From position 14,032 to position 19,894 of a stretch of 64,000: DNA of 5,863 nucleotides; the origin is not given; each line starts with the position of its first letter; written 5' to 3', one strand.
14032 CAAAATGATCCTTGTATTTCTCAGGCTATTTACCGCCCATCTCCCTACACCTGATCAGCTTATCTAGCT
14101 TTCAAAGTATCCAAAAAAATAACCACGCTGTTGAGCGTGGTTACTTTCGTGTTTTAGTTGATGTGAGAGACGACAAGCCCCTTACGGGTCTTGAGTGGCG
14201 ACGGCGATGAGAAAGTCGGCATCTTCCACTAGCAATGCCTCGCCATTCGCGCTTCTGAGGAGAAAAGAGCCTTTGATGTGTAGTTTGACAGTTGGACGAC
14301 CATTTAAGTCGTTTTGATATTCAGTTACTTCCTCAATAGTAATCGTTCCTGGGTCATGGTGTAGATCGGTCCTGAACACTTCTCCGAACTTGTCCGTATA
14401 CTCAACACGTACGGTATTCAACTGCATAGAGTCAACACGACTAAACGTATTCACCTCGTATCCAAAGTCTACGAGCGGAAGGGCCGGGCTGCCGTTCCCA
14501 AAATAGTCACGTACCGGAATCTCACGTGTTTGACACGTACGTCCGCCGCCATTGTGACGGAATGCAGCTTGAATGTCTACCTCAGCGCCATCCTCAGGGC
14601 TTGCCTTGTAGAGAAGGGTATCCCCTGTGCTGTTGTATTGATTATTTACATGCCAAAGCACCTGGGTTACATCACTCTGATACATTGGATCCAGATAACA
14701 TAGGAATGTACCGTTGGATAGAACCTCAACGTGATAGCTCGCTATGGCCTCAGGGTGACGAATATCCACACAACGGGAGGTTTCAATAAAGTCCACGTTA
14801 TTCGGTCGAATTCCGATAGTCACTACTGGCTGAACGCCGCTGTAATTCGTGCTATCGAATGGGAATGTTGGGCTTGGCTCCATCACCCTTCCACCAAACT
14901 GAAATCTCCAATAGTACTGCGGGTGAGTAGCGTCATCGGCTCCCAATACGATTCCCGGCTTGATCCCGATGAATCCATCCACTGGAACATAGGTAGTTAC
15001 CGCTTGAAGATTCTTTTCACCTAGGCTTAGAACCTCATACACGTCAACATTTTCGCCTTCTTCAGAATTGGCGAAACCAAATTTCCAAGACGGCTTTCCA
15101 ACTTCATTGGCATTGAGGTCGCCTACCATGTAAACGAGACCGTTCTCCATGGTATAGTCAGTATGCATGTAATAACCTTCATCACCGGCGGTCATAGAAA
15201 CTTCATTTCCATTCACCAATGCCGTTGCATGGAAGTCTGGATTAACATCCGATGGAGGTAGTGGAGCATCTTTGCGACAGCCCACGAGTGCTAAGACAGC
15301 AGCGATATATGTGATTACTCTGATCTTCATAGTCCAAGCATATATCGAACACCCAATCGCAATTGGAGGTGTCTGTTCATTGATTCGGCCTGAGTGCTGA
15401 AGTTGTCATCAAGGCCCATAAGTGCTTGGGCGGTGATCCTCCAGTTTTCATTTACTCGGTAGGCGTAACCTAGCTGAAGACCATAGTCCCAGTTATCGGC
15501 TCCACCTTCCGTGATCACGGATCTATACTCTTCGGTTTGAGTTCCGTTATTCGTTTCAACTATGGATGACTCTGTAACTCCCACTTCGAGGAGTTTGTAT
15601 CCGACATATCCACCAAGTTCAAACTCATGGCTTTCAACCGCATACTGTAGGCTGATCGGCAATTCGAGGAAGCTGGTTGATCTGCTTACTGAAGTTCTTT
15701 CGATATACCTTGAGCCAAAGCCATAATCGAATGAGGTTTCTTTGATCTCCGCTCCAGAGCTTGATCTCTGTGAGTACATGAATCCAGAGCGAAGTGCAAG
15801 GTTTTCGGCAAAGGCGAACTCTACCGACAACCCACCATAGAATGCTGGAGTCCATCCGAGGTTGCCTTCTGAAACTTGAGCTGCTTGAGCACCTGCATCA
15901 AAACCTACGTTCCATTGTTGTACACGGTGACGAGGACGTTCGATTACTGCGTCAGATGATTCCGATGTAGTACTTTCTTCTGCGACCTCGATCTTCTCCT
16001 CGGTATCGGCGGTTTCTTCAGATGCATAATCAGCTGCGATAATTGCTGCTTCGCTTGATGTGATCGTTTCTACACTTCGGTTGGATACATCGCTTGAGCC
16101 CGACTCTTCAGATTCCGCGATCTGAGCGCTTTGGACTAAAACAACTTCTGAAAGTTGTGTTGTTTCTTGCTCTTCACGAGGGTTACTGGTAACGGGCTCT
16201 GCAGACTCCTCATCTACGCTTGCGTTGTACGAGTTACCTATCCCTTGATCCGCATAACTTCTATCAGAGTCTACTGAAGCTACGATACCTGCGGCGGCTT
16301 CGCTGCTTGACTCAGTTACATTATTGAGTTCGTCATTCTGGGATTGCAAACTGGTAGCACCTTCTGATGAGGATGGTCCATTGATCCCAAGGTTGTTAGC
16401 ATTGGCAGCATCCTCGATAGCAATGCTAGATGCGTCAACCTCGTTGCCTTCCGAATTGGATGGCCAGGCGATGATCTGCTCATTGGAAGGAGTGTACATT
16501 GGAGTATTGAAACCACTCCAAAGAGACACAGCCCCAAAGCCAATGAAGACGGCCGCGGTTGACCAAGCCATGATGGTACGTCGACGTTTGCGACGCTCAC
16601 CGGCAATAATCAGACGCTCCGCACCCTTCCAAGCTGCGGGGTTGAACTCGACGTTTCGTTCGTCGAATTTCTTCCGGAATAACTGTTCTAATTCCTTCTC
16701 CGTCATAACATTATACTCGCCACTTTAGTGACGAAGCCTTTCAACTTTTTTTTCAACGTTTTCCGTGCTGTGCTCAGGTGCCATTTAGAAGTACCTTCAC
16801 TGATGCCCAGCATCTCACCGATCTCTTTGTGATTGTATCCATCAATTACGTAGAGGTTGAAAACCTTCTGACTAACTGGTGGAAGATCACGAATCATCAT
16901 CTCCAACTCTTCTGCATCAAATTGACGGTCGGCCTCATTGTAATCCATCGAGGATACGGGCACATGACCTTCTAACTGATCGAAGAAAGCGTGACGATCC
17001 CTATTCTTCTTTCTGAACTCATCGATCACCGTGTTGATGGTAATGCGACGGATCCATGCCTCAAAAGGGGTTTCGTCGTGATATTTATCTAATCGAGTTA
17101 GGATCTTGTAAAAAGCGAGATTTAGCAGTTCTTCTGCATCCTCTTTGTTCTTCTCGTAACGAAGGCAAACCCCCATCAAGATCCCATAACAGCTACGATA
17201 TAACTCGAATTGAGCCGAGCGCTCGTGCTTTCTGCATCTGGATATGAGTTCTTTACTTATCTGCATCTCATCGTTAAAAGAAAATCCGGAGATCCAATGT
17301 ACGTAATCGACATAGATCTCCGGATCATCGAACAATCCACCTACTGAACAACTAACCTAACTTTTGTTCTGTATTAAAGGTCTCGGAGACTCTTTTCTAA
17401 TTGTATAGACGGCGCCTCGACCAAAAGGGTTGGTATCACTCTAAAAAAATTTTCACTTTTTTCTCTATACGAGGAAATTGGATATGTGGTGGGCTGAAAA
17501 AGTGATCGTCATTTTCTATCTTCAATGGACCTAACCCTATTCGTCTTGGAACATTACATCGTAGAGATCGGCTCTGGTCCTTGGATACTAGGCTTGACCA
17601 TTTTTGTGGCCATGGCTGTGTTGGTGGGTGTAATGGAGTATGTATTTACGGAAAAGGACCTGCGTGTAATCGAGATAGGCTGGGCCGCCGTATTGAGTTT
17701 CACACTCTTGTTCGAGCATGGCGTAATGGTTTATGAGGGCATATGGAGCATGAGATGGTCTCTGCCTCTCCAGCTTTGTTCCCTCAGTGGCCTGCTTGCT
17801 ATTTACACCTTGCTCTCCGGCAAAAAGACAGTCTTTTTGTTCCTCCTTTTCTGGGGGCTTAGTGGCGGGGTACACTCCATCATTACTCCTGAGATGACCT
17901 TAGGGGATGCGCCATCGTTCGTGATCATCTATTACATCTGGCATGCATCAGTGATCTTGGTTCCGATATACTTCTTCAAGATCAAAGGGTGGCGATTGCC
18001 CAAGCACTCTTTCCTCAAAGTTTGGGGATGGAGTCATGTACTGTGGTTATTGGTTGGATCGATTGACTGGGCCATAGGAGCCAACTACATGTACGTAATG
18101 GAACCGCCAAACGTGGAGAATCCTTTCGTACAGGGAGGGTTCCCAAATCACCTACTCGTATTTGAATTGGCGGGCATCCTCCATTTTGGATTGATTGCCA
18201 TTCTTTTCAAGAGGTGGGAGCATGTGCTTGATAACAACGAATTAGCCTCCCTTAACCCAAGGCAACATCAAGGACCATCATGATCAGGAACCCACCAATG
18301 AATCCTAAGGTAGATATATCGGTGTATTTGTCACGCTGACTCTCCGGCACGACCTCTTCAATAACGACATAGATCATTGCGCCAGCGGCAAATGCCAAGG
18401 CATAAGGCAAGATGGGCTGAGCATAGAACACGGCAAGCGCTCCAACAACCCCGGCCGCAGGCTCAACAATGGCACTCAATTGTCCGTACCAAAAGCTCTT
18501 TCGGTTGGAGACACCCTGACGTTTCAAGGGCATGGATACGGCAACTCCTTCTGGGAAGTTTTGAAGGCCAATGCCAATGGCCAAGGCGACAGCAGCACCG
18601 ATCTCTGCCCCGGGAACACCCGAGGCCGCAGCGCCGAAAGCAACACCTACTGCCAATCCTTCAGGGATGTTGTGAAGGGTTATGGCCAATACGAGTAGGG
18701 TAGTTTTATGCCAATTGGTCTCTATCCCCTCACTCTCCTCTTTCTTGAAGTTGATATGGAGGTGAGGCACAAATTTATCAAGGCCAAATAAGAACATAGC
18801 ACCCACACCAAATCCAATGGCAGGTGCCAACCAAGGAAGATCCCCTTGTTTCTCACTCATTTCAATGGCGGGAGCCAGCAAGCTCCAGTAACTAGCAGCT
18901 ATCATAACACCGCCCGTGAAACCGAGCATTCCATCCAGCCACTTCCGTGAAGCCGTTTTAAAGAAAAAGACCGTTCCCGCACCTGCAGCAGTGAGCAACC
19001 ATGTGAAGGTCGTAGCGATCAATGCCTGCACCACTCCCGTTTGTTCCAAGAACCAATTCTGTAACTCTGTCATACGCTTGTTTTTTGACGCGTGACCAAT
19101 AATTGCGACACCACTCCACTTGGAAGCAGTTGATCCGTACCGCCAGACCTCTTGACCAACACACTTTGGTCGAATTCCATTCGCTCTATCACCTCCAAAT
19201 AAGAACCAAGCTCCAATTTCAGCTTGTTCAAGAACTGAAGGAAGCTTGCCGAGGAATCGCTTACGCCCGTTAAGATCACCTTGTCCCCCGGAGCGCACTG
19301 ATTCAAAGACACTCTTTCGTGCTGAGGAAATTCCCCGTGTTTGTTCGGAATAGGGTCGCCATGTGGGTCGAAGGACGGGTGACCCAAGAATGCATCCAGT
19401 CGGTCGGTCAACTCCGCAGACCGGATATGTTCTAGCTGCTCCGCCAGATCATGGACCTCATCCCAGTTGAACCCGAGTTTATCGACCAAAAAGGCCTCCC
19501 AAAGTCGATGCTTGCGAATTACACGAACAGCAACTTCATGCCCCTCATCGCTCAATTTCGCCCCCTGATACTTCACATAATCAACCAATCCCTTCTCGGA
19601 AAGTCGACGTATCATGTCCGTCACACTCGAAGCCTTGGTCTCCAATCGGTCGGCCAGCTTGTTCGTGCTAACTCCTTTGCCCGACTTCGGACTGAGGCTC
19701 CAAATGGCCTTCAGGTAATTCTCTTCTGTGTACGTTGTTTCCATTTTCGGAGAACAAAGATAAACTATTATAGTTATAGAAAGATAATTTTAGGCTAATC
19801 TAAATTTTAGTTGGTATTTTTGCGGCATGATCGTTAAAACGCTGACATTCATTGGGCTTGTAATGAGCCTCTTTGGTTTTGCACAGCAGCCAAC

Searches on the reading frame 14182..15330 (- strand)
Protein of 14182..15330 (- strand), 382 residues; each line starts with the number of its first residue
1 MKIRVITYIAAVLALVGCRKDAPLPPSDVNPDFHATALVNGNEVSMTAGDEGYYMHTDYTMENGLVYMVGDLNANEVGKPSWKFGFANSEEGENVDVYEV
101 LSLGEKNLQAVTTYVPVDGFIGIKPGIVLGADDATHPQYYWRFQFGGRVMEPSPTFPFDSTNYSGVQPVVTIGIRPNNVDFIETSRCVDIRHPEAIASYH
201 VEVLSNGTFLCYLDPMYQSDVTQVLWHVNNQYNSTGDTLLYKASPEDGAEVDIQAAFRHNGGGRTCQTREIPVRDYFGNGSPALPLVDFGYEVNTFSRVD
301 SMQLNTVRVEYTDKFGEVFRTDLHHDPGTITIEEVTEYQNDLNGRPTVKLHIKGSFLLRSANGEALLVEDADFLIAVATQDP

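Call 23: search_protein_families(library=pfam, proteins=[window:14182-15330:-])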
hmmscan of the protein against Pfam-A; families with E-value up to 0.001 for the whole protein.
window:14182-15330:- (382 aa): 0 families

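Call 76: search_protein_families(library=pfam, proteins=[window:14182-15330:-], max_evalue=0.01)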
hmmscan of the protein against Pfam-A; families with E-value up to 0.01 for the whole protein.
window:14182-15330:- (382 aa): 0 families

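Call 85: list_cluster_members(proteins=[window:14182-15330:-, window:37012-37383:-, window:15327-16706:-])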
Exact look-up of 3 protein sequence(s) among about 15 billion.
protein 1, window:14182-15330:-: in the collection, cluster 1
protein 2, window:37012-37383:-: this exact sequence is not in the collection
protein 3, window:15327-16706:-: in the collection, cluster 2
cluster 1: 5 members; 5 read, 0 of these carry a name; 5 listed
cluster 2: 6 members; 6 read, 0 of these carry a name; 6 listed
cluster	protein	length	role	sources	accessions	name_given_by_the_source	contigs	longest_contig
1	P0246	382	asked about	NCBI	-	-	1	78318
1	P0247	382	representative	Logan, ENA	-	-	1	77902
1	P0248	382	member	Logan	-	-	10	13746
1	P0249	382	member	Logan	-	-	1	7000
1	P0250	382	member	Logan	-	-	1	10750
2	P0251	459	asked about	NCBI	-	-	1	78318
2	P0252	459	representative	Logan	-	-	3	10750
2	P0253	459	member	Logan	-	-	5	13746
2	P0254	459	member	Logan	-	-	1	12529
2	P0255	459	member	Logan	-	-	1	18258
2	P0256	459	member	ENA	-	-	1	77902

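Call 88: find_homologous_proteins(query=window:14182-15330:-, max_evalue=1e-60)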
Query window:14182-15330:- (382 aa): 3 proteins with E <= 1e-60 among 4139 candidates.
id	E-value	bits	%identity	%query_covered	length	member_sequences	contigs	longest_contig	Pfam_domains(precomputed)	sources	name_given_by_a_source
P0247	3.5e-261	884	100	100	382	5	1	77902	-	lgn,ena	-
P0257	2.4e-203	693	76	100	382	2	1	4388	-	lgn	-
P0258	6.2e-100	353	46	97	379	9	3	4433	-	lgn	-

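Call 89: find_encoding_contigs(protein=P0257, flank=6000, max_places=3)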
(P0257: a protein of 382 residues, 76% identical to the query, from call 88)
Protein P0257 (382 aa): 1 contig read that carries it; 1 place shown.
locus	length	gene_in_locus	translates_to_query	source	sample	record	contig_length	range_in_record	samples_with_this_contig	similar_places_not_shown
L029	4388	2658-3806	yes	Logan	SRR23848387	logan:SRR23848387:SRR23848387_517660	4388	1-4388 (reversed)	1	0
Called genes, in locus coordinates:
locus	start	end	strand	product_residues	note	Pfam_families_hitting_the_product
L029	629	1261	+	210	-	PF07638:Sigma70_ECF, PF04542:Sigma70_r2, PF08281:Sigma70_r4_2, PF04545:Sigma70_r4 (weak)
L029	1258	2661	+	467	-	PF13505:OMP_b-brl (weak), PF13568:OMP_b-brl_2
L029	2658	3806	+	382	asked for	-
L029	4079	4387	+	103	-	?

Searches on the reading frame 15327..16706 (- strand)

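Call 23: search_protein_families(library=pfam, proteins=[window:15327-16706:-])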
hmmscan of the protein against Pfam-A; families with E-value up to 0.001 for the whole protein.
window:15327-16706:- (459 aa): 2 families
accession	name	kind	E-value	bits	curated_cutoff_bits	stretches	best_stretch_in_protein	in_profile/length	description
PF13568.12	OMP_b-brl_2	-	4.4e-14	53.4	27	1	263-436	7-174/175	Outer membrane protein beta-barrel domain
PF13505.12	OMP_b-brl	-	5e-06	27.2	28.7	1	264-428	21-150/175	Outer membrane protein beta-barrel domain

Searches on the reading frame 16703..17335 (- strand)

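Call 23: search_protein_families(library=pfam, proteins=[window:16703-17335:-])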
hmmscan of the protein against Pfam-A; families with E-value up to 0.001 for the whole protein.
window:16703-17335:- (210 aa): 4 families
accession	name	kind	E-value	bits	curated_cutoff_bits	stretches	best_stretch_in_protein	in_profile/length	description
PF04542.20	Sigma70_r2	-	3.6e-13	49.5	24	1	45-112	1-70/71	Sigma-70 region 2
PF08281.18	Sigma70_r4_2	-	9e-13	48.1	25.7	1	142-194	2-54/54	Sigma-70, region 4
PF07638.17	Sigma70_ECF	-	4.2e-09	37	21.1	1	58-199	38-184/185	ECF sigma factor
PF04545.22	Sigma70_r4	-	1.2e-07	31.6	24.1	1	149-196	3-50/50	Sigma-70, region 4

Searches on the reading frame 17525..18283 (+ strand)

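Call 45: search_protein_families(library=pfam, proteins=[window:17525-18283:+], max_evalue=0.0001)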
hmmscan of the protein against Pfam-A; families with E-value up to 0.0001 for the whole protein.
window:17525-18283:+ (252 aa): 1 family
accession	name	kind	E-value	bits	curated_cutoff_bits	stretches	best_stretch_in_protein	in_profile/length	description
PF14808.11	TMEM164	-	1.1e-31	110.5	25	1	25-224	12-216/217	TMEM164 family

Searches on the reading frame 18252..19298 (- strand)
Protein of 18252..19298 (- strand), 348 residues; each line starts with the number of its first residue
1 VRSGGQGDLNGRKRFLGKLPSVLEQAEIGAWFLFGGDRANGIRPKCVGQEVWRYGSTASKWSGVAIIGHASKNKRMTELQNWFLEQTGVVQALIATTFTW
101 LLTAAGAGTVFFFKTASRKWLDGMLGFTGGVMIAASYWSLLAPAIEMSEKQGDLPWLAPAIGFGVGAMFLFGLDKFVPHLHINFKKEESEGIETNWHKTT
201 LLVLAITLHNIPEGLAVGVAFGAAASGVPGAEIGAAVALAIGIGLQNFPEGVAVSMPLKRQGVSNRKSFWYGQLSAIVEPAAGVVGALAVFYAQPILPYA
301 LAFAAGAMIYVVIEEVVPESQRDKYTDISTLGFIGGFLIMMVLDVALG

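Call 45: search_protein_families(library=pfam, proteins=[window:18252-19298:-], max_evalue=0.0001)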
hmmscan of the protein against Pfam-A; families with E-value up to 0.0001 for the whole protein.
window:18252-19298:- (348 aa): 1 family
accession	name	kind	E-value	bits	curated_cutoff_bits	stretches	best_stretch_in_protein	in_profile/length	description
PF02535.28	Zip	-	7.9e-26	91.5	35.1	2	199-343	178-322/323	ZIP Zinc transporter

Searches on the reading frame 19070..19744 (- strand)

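Call 45: search_protein_families(library=pfam, proteins=[window:19070-19744:-], max_evalue=0.0001)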
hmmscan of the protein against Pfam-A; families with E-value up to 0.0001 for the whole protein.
window:19070-19744:- (224 aa): 5 families
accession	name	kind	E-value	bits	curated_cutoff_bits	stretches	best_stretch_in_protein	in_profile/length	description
PF02742.21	Fe_dep_repr_C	-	5.3e-32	110.1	27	1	66-134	2-70/70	Iron dependent repressor, metal binding and dimerisation domain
PF01325.25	Fe_dep_repress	-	3.9e-18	65.9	26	1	3-62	2-60/60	Iron dependent repressor, N-terminal DNA binding domain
PF04023.20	FeoA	-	7.1e-08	32.9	23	1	145-218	1-73/74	FeoA domain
PF03965.22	Penicillinase_R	-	2.5e-05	25.1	22.6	1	6-60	4-57/115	Penicillinase repressor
PF01047.28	MarR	-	2.8e-05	24.4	24.6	0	25-55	18-48/59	MarR family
